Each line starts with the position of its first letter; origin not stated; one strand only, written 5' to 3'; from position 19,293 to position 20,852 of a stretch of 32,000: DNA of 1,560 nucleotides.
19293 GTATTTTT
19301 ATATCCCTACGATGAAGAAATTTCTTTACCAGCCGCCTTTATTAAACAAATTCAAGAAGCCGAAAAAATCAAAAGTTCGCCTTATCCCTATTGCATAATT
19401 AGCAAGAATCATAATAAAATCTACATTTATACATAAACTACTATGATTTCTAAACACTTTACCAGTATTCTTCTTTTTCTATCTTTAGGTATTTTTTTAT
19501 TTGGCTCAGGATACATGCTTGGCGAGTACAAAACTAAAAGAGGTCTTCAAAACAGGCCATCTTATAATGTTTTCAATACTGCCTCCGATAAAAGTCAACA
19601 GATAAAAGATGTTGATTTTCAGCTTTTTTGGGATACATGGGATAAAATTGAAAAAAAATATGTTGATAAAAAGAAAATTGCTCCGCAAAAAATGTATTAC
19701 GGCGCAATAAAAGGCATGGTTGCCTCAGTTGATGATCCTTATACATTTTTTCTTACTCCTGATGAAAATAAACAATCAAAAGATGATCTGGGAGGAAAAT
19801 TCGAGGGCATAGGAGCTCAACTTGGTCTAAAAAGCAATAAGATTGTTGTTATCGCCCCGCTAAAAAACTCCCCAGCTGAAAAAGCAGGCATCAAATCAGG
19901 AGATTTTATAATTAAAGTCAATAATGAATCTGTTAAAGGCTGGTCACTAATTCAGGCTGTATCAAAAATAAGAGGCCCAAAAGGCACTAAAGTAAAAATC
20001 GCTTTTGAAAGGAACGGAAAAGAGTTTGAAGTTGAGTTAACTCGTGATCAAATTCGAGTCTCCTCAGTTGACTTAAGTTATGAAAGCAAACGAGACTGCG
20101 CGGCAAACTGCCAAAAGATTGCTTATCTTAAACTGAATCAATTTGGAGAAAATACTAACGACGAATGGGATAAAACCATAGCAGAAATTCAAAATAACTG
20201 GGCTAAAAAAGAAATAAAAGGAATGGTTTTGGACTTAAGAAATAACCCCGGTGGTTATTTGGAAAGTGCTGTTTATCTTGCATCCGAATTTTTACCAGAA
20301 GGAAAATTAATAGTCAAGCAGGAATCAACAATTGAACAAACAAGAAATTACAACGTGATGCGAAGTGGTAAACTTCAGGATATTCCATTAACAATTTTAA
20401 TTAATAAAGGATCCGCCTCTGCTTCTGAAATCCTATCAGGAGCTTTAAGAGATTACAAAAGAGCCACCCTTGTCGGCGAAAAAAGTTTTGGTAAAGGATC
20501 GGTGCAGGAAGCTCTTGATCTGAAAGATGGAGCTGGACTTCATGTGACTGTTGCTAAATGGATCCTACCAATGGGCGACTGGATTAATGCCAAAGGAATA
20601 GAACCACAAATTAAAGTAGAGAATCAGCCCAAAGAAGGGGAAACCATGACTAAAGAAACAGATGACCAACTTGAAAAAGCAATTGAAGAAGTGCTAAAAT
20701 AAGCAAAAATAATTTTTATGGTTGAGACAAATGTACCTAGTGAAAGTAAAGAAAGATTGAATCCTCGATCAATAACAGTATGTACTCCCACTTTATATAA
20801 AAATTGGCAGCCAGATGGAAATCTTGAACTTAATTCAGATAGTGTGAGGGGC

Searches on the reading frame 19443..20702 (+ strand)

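Call 86: search_protein_families(library=pfam, proteins=[window:19443-20702:+], max_evalue=0.00001)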
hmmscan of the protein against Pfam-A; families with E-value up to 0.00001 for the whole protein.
window:19443-20702:+ (419 aa): 5 families
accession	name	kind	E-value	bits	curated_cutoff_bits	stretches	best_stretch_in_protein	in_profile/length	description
PF03572.23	Peptidase_S41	-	2.1e-51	174.2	24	1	225-392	1-165/165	Peptidase family S41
PF17820.7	PDZ_6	-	1.5e-12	47.5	27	1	136-190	2-54/54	PDZ domain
PF00595.29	PDZ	-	3.7e-12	46.9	23.2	1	121-186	10-78/81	PDZ domain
PF13180.12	PDZ_2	-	2.4e-11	44.2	27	1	123-199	3-78/80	PDZ domain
PF22694.1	CtpB_N-like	-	7.4e-08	33.2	27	1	40-104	20-81/85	Activating protease CtpB N-terminal domain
